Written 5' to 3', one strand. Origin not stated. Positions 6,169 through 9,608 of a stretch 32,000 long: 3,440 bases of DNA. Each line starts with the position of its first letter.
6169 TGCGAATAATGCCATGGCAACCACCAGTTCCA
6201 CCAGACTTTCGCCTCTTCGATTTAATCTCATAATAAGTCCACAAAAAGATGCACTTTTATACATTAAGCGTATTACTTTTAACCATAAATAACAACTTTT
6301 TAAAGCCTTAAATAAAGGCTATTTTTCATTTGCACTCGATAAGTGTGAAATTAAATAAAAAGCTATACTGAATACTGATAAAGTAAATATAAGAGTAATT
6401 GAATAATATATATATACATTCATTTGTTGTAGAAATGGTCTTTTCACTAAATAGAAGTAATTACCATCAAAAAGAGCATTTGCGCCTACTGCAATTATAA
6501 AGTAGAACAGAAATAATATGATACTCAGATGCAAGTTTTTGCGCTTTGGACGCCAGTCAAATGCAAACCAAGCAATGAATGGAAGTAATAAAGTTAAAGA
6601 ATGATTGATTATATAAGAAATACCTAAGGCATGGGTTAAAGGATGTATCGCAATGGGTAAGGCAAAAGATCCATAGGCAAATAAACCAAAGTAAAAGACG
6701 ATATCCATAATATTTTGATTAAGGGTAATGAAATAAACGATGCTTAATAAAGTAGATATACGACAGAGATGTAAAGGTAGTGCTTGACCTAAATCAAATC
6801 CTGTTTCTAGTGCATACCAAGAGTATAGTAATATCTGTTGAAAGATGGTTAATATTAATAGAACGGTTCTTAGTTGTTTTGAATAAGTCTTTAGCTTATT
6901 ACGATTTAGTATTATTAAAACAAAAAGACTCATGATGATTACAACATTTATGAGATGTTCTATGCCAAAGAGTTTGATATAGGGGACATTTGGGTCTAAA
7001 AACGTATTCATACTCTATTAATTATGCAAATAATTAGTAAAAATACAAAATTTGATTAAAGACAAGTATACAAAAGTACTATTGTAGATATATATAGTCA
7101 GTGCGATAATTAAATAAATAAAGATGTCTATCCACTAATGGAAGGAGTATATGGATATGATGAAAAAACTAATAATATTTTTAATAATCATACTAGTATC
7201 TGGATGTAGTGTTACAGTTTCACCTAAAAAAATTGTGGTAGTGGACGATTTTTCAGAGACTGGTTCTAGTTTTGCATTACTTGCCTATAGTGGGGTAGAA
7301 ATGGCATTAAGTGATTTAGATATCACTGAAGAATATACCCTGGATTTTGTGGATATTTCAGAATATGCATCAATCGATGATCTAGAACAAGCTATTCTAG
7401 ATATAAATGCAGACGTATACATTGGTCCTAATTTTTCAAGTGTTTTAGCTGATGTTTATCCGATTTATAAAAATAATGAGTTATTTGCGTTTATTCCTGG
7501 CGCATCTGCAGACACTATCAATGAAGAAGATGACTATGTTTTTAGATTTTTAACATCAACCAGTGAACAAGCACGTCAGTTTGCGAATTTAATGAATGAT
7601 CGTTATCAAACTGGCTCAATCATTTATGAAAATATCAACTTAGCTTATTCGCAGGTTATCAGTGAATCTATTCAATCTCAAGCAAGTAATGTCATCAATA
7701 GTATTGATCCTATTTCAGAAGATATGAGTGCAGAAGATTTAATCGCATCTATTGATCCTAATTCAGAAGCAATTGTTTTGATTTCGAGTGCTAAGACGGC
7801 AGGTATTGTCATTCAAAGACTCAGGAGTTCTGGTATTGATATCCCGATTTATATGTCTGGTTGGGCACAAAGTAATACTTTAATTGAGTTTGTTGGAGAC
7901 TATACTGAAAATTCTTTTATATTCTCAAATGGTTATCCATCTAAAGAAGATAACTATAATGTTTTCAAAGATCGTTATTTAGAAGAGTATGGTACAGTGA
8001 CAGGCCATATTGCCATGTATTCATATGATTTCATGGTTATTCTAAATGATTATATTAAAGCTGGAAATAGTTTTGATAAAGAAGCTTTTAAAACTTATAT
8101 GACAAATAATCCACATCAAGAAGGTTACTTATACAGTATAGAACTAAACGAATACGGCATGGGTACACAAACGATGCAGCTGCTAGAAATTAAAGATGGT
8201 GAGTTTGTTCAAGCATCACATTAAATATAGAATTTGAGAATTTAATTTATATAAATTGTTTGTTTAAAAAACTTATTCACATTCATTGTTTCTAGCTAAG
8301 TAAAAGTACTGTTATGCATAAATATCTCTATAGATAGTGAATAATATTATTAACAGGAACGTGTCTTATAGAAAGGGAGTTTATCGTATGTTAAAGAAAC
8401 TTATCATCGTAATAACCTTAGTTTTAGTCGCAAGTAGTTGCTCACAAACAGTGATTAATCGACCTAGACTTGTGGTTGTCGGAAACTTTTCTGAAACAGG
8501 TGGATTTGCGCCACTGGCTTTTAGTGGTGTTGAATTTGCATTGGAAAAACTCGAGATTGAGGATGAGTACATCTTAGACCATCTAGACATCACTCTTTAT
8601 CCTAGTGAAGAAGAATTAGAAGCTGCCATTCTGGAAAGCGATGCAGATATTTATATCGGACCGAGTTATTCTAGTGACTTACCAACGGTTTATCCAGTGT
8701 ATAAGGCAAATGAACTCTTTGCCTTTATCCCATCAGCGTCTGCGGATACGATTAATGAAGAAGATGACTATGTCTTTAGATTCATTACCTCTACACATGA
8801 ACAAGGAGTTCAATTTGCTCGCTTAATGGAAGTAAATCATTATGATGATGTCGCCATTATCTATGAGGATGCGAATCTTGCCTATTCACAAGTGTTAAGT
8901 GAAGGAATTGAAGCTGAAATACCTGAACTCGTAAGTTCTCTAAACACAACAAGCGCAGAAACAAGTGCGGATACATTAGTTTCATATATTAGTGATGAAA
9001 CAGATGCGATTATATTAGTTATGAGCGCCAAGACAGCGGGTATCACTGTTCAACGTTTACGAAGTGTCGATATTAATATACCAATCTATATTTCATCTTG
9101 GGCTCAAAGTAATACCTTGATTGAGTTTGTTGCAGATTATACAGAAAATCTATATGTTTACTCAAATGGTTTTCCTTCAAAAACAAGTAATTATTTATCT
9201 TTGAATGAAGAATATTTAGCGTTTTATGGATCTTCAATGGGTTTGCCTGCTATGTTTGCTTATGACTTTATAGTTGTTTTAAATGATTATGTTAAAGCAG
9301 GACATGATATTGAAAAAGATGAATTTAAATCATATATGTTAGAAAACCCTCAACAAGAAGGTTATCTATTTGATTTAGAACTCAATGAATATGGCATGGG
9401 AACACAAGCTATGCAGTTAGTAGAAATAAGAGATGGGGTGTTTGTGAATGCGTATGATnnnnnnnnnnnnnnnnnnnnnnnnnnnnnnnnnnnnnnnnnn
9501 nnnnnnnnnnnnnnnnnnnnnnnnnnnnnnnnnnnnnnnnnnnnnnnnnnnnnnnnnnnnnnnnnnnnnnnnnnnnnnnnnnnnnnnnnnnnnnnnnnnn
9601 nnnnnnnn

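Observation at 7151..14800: Orphan tandem solute-binding lipoproteins wired to a sensor kinase, two receivers and an HD-GYP enzyme: a candidate binding-protein-dependent c-di-GMP switch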

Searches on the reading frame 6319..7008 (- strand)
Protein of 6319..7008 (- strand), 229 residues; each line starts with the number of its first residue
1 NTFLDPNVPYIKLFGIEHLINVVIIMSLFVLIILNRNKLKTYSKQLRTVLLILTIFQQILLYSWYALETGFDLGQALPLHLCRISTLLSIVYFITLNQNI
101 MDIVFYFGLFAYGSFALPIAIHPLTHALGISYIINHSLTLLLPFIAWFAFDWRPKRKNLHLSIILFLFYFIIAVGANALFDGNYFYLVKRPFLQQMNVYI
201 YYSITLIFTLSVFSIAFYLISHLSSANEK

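Call 28: search_protein_families(library=pfam, proteins=[window:6319-7008:-], max_evalue=0.001)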
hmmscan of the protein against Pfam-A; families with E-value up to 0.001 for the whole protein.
window:6319-7008:- (229 aa): 1 family
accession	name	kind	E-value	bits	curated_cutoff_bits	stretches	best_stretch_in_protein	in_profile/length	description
PF14808.11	TMEM164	-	2.3e-24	86.6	25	1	13-213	1-212/217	TMEM164 family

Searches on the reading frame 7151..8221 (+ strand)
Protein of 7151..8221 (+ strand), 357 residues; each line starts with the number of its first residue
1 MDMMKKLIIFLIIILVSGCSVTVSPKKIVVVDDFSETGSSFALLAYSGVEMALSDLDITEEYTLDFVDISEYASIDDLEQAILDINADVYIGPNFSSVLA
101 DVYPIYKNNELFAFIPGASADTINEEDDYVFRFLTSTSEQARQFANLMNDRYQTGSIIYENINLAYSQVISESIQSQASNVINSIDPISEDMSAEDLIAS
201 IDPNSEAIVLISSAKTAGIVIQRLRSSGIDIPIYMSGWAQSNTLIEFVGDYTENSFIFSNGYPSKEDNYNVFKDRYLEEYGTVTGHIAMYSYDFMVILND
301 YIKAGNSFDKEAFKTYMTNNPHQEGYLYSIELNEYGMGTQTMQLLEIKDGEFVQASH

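Call 3: search_protein_families(library=pfam, proteins=[window:7151-8221:+], max_evalue=0.1)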
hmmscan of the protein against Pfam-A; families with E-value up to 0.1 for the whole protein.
window:7151-8221:+ (357 aa): 2 families
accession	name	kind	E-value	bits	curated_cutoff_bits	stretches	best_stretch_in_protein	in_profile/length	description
PF13458.12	Peripla_BP_6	-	6.7e-12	46.2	31.7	1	79-350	62-342/343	Periplasmic binding protein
PF10781.14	DSRB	-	0.067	13.2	25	0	320-354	25-59/61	Dextransucrase DSRB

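Call 4: search_protein_families(library=ncbifam, proteins=[window:7151-8221:+], max_evalue=0.1)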
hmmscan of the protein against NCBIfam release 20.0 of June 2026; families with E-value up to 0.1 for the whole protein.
window:7151-8221:+ (357 aa): 0 families

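Call 16: find_homologous_proteins(query=window:7151-8221:+, max_evalue=0.00001)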
Query window:7151-8221:+ (357 aa): 2 proteins with E <= 0.00001 among 2671 candidates.
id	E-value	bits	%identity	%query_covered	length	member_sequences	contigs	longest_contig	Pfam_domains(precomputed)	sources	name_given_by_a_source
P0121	7.0e-225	763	100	99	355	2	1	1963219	PF13458.13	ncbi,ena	-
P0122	1.6e-123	430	59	99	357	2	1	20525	PF01094.35,PF13458.13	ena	-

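Call 19: find_related_loci(query=A1, collection=genome_contigs, flank=10000)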
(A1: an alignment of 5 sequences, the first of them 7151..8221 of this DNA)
Query A1 (357 aa) in genome_contigs; peptide patterns used: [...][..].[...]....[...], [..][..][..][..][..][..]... (x = any residue, [..] = any of these).
39 stretches matched a pattern, but none encodes a relative of the query by tblastn (E <= 1e-3).

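Call 65: search_solved_structures(query=A11, max_evalue=0.01, show_alignments=2)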
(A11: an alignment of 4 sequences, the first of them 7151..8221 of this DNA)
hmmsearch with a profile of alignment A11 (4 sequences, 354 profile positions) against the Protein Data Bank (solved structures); distinct sequences matched with E-value up to 0.01: 17.
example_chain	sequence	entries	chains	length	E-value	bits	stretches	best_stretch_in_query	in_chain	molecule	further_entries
4gnr_A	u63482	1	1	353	1.2e-14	57.3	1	22-329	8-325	ABC transporter substrate-binding protein-branched chain amino acid transport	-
3td9_A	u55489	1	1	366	3.1e-14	56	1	20-346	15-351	Branched chain amino acid ABC transporter, periplasmic amino acid-binding protein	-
4mlc_A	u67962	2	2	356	1.8e-08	37.1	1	84-349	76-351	Extracellular ligand-binding receptor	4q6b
3hut_A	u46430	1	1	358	5.7e-07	32.1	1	90-349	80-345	putative branched-chain amino acid ABC transporter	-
2liv_A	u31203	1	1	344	1.6e-05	27.4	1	22-196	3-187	LEUCINE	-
1z15_A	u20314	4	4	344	2.4e-05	26.8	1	22-196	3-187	Leu/Ile/Val-binding protein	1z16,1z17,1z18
4jb0_A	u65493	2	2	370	2.6e-05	26.7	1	189-351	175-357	branched-chain amino acid transport system substrate-binding protein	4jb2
3tx6_A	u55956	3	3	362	3.2e-05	26.4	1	189-351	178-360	Putative branched-chain amino acid transport system substrate-binding protein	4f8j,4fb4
3uk0_A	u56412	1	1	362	3.4e-05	26.3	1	193-350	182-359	Extracellular ligand-binding receptor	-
3ukj_A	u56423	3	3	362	6.8e-05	25.3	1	189-350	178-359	Extracellular ligand-binding receptor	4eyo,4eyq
2lbp_A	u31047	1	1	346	0.00016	24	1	22-195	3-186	LEUCINE-BINDING PROTEIN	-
4q6w_A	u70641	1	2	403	0.0015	20.9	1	15-243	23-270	Putative leu/ile/val-binding protein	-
4obb_A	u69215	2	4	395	0.0018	20.6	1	80-304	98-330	Amino acid/amide ABC transporter substrate-binding protein, HAAT family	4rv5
4nqr_A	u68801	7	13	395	0.0024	20.2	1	80-303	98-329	Amino acid/amide ABC transporter substrate-binding protein, HAAT family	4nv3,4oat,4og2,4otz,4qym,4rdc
3sg0_A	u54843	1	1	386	0.0047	19.3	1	3-285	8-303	Extracellular ligand-binding receptor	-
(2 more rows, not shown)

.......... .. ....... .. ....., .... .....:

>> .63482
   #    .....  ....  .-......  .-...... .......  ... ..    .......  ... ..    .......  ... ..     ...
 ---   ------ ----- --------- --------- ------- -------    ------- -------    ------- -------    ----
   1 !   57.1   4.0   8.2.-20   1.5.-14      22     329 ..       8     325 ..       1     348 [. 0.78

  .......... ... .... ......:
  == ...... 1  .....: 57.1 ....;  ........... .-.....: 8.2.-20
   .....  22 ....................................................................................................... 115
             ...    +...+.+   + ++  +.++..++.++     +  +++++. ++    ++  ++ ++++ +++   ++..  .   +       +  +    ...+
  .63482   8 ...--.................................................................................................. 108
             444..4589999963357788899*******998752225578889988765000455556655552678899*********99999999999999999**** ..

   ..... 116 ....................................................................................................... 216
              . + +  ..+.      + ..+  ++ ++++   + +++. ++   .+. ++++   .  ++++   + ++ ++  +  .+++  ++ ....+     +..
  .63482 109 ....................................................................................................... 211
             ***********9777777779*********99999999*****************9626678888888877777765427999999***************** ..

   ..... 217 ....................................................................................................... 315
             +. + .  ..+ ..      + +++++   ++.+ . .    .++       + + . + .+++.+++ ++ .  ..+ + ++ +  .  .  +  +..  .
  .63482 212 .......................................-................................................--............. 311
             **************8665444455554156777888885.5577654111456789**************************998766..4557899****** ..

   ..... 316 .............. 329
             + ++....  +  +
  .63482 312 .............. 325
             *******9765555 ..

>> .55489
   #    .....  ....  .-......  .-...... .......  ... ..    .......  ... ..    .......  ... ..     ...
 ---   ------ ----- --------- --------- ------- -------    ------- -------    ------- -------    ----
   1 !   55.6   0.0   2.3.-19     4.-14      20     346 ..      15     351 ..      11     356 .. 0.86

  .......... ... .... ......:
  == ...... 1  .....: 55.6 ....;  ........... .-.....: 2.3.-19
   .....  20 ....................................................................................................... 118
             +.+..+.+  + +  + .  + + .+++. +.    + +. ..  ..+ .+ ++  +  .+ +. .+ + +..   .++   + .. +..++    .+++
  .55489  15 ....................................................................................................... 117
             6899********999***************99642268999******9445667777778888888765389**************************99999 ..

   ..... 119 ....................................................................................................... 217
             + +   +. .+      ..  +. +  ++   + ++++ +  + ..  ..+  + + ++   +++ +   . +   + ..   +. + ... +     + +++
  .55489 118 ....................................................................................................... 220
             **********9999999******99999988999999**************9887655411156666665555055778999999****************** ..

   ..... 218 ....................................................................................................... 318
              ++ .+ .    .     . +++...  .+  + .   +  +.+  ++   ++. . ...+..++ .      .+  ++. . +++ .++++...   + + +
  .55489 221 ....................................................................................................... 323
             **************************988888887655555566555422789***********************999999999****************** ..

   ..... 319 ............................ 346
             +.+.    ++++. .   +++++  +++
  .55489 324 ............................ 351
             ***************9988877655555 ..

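Call 84: find_related_loci(query=A11, collection=metagenome_contigs, flank=10000)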
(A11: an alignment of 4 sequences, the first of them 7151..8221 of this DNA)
Query A11 (357 aa) in metagenome_contigs; peptide patterns used: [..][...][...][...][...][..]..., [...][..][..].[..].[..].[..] (x = any residue, [..] = any of these).
396 stretches matched a pattern, but none encodes a relative of the query by tblastn (E <= 1e-3).

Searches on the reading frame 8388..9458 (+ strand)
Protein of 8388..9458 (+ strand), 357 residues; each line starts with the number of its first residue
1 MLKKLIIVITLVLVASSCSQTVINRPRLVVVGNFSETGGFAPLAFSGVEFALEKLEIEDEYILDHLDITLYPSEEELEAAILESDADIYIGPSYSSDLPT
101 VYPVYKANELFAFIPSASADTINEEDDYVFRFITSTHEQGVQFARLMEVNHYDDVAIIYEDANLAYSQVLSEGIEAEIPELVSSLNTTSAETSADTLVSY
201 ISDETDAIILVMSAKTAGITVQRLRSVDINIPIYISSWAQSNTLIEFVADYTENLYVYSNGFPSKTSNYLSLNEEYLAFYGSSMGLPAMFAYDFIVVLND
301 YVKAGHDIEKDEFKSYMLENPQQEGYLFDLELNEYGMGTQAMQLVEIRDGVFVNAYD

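Call 3: search_protein_families(library=pfam, proteins=[window:8388-9458:+], max_evalue=0.1)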
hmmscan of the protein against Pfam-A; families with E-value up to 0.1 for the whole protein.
window:8388-9458:+ (357 aa): 2 families
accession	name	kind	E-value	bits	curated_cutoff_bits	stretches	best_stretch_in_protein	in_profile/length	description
PF13458.12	Peripla_BP_6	-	2.6e-11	44.2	31.7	1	77-349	61-341/343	Periplasmic binding protein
PF01094.35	ANF_receptor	-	5.5e-06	26.1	25.4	1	83-218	48-191/353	Receptor family ligand binding region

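Call 4: search_protein_families(library=ncbifam, proteins=[window:8388-9458:+], max_evalue=0.1)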
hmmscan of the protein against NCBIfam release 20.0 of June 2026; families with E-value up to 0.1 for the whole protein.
window:8388-9458:+ (357 aa): 1 family
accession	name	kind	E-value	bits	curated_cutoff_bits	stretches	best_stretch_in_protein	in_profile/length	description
NF011298.0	PRK14710.1-3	equivalog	0.039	14.3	326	0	119-162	71-114/163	hypothetical protein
